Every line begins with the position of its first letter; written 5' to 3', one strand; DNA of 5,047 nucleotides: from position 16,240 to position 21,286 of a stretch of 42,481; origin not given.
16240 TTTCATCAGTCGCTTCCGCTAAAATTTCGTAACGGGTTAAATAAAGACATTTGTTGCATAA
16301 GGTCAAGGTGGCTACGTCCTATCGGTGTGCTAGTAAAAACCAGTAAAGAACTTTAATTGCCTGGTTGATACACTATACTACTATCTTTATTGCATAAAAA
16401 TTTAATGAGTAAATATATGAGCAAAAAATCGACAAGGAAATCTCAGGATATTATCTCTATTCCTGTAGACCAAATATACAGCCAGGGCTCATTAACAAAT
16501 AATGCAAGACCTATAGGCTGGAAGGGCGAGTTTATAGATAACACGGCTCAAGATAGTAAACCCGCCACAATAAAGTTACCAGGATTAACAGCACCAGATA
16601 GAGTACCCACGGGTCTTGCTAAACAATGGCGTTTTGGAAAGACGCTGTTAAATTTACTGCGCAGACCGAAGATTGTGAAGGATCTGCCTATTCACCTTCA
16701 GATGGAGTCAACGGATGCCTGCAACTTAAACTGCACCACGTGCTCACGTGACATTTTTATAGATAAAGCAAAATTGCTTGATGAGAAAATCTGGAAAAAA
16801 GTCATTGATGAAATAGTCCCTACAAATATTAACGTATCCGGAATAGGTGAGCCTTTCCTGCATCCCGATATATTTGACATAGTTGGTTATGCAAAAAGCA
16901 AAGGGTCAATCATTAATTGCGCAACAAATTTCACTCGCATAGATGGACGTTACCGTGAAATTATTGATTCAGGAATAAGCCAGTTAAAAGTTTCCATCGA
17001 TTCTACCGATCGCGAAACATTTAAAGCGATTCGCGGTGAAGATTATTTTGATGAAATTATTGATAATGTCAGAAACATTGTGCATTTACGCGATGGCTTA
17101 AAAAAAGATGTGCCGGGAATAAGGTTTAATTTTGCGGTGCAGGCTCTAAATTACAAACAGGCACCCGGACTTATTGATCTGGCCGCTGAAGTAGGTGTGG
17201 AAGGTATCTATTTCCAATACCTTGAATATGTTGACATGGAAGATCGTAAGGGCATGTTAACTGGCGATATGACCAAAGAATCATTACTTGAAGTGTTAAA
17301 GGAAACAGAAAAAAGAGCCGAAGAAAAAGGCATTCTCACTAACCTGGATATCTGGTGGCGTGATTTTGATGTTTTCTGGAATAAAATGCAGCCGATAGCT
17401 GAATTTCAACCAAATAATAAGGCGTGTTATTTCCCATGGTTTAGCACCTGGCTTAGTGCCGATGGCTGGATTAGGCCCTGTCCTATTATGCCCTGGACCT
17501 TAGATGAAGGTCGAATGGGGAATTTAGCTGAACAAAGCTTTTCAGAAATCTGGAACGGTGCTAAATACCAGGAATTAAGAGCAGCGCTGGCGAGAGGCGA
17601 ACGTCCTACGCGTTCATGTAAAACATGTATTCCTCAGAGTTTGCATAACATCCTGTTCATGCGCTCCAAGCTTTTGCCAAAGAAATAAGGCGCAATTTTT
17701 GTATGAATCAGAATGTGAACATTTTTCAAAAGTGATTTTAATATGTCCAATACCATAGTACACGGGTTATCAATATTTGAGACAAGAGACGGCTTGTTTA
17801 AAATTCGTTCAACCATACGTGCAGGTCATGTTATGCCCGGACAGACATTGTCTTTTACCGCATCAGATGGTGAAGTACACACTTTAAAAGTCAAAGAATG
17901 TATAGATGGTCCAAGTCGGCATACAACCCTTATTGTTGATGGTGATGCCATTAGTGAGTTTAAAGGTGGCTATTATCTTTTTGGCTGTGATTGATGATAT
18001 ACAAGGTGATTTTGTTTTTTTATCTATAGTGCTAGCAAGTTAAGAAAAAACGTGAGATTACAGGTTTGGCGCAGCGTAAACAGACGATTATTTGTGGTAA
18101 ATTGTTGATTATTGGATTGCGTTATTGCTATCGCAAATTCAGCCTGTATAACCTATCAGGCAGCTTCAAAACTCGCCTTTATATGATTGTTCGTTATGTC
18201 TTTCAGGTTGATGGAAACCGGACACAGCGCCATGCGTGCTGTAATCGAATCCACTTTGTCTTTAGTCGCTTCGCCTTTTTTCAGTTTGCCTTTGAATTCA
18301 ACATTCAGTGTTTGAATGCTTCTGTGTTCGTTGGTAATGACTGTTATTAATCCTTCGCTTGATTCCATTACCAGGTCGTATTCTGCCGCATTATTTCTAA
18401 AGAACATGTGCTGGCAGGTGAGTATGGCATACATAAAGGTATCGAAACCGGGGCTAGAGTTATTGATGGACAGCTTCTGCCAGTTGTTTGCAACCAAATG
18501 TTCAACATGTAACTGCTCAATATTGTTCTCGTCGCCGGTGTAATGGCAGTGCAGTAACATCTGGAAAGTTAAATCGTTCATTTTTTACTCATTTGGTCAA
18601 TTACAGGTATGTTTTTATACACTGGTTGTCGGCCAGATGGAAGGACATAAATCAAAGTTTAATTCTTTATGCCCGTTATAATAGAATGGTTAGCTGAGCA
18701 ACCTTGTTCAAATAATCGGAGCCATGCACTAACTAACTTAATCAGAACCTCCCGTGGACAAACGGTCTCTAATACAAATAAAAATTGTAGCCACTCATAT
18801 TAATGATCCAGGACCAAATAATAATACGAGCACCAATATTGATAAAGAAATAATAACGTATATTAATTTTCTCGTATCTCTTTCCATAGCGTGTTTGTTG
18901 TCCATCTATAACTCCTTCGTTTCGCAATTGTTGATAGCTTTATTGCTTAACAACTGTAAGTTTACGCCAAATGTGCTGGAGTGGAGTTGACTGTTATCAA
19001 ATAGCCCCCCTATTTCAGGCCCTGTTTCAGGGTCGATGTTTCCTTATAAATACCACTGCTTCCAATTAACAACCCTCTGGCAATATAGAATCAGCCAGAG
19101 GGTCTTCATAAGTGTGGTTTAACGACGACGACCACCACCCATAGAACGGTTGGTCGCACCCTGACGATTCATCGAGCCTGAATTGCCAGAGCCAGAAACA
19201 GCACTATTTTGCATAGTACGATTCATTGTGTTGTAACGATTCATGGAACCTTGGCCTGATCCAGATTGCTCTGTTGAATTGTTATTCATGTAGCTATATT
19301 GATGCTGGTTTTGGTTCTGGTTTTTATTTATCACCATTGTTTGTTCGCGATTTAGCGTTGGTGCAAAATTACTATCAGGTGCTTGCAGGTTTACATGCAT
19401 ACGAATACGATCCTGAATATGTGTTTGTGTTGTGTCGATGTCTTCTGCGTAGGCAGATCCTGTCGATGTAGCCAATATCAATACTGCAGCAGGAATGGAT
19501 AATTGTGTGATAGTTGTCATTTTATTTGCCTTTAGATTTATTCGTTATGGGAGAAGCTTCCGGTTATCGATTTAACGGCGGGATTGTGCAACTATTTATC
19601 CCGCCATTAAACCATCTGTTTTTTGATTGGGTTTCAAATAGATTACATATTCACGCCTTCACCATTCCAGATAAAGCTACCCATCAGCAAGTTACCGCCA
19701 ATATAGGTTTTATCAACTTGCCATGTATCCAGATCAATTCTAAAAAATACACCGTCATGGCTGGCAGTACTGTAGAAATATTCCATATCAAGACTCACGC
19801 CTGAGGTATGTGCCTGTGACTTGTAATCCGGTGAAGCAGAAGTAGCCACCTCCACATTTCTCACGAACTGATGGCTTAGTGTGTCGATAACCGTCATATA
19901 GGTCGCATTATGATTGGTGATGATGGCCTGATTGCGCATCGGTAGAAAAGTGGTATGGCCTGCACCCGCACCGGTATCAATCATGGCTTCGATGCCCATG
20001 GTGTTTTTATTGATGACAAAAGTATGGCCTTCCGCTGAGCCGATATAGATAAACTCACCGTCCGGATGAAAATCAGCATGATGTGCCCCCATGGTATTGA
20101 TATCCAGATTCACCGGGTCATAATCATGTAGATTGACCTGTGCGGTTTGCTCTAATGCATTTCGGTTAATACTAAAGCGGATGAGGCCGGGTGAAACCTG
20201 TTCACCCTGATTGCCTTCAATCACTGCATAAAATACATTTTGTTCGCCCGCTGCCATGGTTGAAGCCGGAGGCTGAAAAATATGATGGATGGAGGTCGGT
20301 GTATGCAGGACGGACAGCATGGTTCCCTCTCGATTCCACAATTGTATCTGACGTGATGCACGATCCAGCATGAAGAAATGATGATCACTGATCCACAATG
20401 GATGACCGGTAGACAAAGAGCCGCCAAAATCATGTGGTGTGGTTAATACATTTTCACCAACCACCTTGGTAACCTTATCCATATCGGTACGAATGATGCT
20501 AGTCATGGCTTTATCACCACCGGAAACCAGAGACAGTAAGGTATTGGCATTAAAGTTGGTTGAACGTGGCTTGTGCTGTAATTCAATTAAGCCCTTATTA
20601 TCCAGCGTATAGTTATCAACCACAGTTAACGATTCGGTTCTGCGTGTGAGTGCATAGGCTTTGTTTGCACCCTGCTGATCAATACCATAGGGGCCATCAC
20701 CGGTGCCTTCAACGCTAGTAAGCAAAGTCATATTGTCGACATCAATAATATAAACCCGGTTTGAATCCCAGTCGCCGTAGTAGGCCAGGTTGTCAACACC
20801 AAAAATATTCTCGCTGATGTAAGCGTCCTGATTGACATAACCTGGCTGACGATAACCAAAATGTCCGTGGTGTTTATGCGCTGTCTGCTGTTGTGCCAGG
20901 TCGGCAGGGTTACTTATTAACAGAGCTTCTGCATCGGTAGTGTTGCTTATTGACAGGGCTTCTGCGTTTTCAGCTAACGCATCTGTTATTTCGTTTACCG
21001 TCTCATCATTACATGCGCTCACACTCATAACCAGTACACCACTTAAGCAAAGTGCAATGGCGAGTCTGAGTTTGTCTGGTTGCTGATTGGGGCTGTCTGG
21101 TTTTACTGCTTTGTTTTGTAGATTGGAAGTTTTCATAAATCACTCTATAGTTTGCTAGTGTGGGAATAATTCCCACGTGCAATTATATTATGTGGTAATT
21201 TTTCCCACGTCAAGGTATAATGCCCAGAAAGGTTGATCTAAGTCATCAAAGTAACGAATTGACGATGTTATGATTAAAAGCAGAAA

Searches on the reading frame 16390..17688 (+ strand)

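Call 7: search_protein_families(library=pfam, proteins=[window:16390-17688:+], max_evalue=0.001)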
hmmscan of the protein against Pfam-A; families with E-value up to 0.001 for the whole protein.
window:16390-17688:+ (432 aa): 2 families
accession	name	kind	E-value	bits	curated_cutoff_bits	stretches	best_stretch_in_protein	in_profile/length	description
PF04055.27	Radical_SAM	-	2.8e-14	54.1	29.5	1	106-230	2-136/166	Radical SAM superfamily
PF13186.11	SPASM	-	9.6e-13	48.7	21.5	1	346-413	1-66/67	Iron-sulfur cluster-binding domain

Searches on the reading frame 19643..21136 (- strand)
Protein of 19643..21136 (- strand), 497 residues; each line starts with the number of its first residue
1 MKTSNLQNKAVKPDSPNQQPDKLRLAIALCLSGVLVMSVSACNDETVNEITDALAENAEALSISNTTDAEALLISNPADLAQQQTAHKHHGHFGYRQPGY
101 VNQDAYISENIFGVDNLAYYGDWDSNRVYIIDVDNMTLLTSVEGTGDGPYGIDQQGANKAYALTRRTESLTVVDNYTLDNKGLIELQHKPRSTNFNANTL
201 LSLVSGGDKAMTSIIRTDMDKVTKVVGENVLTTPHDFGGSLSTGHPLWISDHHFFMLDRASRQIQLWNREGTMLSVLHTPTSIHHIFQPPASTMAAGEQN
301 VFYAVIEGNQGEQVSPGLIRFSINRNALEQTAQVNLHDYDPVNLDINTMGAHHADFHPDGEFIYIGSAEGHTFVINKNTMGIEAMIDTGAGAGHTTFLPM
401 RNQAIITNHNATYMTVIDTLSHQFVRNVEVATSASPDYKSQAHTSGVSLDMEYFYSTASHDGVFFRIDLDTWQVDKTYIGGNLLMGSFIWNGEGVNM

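Call 7: search_protein_families(library=pfam, proteins=[window:19643-21136:-], max_evalue=0.001)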
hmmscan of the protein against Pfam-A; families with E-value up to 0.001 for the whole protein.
window:19643-21136:- (497 aa): 0 families

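Call 27: search_protein_families(library=ncbifam, proteins=[window:19643-21136:-], max_evalue=0.1)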
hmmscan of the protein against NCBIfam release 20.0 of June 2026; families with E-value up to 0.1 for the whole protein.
window:19643-21136:- (497 aa): 3 families
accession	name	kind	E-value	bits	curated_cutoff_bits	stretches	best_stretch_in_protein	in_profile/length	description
TIGR03866.1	PQQ_ABC_repeats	subfamily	6.3e-08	32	287.3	1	356-460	48-157/310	PQQ-dependent catabolism-associated beta-propeller protein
TIGR02276.1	beta_rpt_yvtn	repeat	0.00019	21.3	27.85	1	118-152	6-39/42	beta-propeller repeat protein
NF052280.1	7_blade_YncE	equivalog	0.00068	18.5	400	0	373-432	241-299/338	7-bladed beta-propeller protein YncE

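Call 78: search_solved_structures(query=window:19643-21136:-, max_evalue=1, show_alignments=0)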
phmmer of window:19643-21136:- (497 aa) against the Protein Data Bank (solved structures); distinct sequences matched with E-value up to 1: 10.
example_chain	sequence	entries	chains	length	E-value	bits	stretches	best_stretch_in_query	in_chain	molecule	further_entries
1l0q_A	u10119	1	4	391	0.00024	23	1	347-430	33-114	Surface layer protein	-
3vgz_A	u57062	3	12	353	0.036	15.9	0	395-433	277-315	Uncharacterized protein YncE | PQQ-dependent catabolism-associated beta-propeller protein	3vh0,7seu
3uuw_A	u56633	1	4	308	0.21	13.3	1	170-242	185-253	Putative oxidoreductase with NAD(P)-binding Rossmann-fold domain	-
6km7_A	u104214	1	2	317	0.24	13.1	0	353-398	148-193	Retinoblastoma-binding protein 5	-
5ov3_A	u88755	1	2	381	0.38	12.5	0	353-398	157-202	Retinoblastoma-binding protein 5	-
9gox_A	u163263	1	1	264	0.52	12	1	16-92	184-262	ADP-ribosyl cyclase/cyclic ADP-ribose hydrolase 1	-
7vke_A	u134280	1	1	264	0.55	11.9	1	16-92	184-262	ADP-ribosyl cyclase/cyclic ADP-ribose hydrolase 1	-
9goy_A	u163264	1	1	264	0.55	11.9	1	16-92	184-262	ADP-ribosyl cyclase/cyclic ADP-ribose hydrolase 1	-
6kiu_N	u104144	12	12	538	0.89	11.2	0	354-398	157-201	Retinoblastoma-binding protein 5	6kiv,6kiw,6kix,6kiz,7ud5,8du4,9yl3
6pwv_A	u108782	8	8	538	0.9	11.2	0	354-398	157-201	Retinoblastoma-binding protein 5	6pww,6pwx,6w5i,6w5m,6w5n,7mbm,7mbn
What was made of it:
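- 19643..21136 (-): 497-aa protein with weak YVTN/YncE-type beta-propeller repeats, divergently transcribed. It is part of the separate module. NCBIfam and PDB propeller hits are weak (calls 27, 78).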
